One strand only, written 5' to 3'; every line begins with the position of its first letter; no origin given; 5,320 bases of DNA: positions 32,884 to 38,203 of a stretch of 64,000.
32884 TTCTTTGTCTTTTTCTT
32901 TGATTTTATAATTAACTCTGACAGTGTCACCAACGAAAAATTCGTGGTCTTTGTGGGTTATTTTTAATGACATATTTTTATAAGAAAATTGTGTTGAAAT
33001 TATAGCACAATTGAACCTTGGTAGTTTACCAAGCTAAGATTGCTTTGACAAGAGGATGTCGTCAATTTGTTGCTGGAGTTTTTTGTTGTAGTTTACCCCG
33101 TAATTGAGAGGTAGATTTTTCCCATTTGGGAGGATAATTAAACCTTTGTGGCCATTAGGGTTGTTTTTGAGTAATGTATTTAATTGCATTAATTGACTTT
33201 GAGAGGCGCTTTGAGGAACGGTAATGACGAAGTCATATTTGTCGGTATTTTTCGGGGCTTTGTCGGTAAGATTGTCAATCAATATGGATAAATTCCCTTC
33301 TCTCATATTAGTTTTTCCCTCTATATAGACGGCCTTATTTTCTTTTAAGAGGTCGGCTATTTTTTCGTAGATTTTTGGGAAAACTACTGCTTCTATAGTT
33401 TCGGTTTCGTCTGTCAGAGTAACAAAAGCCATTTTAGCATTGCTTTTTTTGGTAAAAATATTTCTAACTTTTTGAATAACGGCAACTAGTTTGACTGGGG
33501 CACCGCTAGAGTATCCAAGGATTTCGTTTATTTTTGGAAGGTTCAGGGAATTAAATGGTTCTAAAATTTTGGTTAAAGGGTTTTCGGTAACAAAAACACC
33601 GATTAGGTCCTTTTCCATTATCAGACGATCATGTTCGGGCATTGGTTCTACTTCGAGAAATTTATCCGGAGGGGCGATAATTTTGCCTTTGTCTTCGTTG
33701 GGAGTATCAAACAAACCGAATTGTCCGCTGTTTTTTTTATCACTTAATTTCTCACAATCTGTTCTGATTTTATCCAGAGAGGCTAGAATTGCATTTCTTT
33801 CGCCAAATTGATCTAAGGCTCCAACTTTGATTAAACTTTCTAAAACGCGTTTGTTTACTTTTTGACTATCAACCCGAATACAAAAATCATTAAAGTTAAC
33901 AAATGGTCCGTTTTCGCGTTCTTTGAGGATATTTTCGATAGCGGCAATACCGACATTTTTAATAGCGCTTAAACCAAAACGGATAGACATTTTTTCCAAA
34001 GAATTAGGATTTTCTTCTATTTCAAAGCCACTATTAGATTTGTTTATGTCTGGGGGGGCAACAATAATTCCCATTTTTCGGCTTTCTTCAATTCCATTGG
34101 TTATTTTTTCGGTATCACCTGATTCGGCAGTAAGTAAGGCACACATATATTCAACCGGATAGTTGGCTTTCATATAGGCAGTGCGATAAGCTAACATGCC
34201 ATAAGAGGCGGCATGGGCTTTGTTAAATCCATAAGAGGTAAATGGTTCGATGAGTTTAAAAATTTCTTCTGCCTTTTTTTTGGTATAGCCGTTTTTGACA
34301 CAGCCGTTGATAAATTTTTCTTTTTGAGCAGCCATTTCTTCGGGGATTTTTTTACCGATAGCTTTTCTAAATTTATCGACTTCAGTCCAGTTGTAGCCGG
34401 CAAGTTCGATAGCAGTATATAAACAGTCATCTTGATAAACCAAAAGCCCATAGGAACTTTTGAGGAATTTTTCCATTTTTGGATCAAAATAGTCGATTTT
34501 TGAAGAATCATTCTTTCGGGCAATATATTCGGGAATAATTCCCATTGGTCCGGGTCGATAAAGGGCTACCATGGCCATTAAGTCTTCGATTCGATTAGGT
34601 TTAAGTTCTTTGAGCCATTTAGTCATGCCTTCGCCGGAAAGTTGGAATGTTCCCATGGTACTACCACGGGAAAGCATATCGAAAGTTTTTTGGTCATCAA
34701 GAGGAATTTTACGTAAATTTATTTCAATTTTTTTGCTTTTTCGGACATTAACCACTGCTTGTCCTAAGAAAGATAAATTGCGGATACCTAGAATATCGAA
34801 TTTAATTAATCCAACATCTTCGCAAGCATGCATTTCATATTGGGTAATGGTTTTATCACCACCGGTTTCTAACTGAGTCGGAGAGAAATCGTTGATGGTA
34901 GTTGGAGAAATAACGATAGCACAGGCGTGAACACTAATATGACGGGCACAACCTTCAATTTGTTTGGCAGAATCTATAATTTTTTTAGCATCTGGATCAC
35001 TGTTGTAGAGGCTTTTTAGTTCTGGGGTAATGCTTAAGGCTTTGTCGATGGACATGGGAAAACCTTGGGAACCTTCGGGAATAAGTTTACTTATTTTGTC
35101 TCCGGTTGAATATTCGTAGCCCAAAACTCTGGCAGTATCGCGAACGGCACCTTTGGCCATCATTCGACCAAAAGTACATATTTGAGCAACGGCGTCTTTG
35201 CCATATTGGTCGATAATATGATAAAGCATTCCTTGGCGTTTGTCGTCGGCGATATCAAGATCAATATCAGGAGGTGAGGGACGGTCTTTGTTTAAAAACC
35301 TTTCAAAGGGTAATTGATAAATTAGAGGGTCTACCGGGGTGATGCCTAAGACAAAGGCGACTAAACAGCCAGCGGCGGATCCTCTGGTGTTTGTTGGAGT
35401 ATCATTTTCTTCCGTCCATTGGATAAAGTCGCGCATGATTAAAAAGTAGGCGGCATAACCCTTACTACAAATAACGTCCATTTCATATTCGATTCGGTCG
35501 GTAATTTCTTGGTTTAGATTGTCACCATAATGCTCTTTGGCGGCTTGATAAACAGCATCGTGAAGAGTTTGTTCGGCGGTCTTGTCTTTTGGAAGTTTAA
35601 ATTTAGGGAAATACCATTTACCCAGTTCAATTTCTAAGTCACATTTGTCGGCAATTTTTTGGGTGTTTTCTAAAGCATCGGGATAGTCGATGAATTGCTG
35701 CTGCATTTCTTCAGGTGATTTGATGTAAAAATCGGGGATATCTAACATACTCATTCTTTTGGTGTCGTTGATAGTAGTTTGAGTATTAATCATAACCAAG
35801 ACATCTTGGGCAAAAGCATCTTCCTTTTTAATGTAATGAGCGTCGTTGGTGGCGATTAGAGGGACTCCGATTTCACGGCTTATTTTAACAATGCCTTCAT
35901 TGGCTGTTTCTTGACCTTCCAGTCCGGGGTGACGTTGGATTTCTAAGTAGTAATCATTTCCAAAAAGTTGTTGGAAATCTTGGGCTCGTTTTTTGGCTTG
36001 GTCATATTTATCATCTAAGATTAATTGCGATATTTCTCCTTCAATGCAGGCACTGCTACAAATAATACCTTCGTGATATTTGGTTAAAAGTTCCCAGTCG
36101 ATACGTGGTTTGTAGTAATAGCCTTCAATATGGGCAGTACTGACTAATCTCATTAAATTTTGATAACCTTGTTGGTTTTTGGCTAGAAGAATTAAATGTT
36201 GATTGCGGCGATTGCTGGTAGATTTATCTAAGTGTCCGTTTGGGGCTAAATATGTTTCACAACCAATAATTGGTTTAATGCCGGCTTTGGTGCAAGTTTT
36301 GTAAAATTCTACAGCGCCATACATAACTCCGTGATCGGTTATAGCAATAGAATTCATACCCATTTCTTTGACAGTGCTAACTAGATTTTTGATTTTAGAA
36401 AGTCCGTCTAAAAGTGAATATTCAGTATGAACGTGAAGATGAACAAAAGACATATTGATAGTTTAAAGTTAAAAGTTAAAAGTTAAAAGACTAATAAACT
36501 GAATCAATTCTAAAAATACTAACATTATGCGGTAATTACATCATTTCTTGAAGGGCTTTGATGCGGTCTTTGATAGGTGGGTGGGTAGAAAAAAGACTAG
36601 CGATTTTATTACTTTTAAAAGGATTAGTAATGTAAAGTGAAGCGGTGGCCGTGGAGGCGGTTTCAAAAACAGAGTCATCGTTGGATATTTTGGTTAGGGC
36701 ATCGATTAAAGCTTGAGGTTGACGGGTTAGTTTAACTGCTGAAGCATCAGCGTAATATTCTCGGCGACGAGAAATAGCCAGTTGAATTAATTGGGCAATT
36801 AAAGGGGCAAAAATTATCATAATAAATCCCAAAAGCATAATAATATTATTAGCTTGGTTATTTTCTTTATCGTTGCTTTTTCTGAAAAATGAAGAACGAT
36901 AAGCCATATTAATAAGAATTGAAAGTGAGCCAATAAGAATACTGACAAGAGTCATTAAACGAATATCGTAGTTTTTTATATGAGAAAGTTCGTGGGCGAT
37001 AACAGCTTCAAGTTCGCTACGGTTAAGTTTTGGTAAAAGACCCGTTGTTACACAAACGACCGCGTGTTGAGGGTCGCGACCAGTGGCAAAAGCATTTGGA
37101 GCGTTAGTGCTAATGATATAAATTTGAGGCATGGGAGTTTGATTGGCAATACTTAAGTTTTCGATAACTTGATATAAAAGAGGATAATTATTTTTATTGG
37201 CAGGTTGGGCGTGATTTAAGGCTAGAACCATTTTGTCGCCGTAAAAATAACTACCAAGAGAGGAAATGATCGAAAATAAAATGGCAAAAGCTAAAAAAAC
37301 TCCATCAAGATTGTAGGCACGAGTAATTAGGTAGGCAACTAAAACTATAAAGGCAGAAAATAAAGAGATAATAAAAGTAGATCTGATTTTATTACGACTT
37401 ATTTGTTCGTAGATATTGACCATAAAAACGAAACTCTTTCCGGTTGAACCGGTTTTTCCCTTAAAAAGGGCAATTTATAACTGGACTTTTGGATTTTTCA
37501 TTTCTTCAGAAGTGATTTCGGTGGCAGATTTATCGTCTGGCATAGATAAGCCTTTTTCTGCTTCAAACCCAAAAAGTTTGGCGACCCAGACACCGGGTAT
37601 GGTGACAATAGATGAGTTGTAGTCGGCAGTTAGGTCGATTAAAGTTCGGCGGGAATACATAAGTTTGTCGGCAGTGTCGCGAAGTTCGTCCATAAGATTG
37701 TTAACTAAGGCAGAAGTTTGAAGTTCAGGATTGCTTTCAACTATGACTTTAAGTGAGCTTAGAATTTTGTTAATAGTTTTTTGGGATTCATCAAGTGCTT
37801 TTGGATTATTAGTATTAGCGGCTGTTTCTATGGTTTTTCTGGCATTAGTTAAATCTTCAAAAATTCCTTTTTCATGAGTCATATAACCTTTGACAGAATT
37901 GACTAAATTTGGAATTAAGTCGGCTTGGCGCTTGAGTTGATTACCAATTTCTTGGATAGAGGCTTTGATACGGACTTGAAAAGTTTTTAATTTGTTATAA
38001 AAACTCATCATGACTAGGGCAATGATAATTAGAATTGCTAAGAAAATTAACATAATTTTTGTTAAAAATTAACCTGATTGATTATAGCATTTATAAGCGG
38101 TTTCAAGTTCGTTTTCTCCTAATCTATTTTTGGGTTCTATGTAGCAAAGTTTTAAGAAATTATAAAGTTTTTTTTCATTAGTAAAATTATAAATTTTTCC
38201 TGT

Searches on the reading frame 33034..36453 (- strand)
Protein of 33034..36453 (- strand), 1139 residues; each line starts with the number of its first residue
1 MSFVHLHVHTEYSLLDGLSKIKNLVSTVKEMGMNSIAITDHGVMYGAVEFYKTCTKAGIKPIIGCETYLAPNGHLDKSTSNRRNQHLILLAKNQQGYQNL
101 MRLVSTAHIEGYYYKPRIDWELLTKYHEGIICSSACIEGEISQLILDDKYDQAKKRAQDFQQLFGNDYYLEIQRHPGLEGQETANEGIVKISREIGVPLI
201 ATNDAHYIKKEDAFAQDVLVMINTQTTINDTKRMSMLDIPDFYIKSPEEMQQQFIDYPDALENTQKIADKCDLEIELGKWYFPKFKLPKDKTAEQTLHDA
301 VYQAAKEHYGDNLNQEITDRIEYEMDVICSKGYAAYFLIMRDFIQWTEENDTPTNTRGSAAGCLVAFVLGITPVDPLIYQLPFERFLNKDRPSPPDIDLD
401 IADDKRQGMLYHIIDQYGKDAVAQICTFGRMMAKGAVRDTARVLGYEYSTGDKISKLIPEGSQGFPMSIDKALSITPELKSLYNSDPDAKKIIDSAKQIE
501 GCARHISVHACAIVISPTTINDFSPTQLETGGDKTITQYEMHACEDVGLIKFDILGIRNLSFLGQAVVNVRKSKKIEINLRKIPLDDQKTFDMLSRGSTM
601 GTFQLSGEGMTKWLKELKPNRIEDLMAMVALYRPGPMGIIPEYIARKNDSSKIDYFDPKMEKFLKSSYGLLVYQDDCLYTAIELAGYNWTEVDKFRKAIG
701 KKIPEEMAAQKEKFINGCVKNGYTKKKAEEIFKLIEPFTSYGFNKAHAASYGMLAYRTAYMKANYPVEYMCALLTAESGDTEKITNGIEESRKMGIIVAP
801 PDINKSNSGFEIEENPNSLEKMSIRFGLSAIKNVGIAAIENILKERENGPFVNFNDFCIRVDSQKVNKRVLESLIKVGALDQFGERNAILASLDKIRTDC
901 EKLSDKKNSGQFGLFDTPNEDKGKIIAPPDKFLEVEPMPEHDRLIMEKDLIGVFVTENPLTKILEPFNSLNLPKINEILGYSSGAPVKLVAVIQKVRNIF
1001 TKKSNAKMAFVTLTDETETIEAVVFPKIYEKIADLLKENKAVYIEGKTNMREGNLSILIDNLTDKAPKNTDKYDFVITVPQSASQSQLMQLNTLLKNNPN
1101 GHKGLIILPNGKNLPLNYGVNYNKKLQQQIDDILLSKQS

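Call 13: search_protein_families(library=pfam, proteins=[window:33034-36453:-])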
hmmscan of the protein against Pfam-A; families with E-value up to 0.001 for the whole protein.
window:33034-36453:- (1139 aa): 5 families
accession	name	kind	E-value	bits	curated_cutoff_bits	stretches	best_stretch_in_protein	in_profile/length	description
PF07733.18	DNA_pol3_alpha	-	2.7e-89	299.7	23.9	1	296-556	2-260/260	Bacterial DNA polymerase III alpha NTPase domain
PF02811.25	PHP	-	1.6e-62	211.1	26.4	1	5-175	1-164/164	PHP domain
PF17657.6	DNA_pol3_finger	-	9.4e-51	171.9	22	1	559-722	1-166/166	Bacterial DNA polymerase III alpha subunit finger domain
PF14579.12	HHH_6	-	7.1e-30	103.5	25.6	1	795-886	1-86/90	Helix-hairpin-helix motif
PF01336.31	tRNA_anti-codon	-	2e-14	53.7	27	1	987-1063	1-73/75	OB-fold nucleic acid binding domain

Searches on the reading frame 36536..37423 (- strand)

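Call 70: search_protein_families(library=pfam, proteins=[window:36536-37423:-], max_evalue=0.0001)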
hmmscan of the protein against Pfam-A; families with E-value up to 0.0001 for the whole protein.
window:36536-37423:- (295 aa): 2 families
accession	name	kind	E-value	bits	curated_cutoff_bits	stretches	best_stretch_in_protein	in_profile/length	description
PF01435.24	Peptidase_M48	-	1.2e-35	123.5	20.3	1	84-294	8-185/186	Peptidase family M48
PF05569.17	Peptidase_M56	-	5.9e-05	22.8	31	0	121-162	176-217/296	BlaR1 peptidase M56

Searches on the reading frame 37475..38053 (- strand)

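Call 70: search_protein_families(library=pfam, proteins=[window:37475-38053:-], max_evalue=0.0001)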
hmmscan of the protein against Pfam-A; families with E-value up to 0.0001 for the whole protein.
window:37475-38053:- (192 aa): 1 family
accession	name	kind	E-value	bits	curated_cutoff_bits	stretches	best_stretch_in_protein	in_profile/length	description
PF04011.17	LemA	-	8.2e-37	126.8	26.2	1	33-175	2-141/149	LemA family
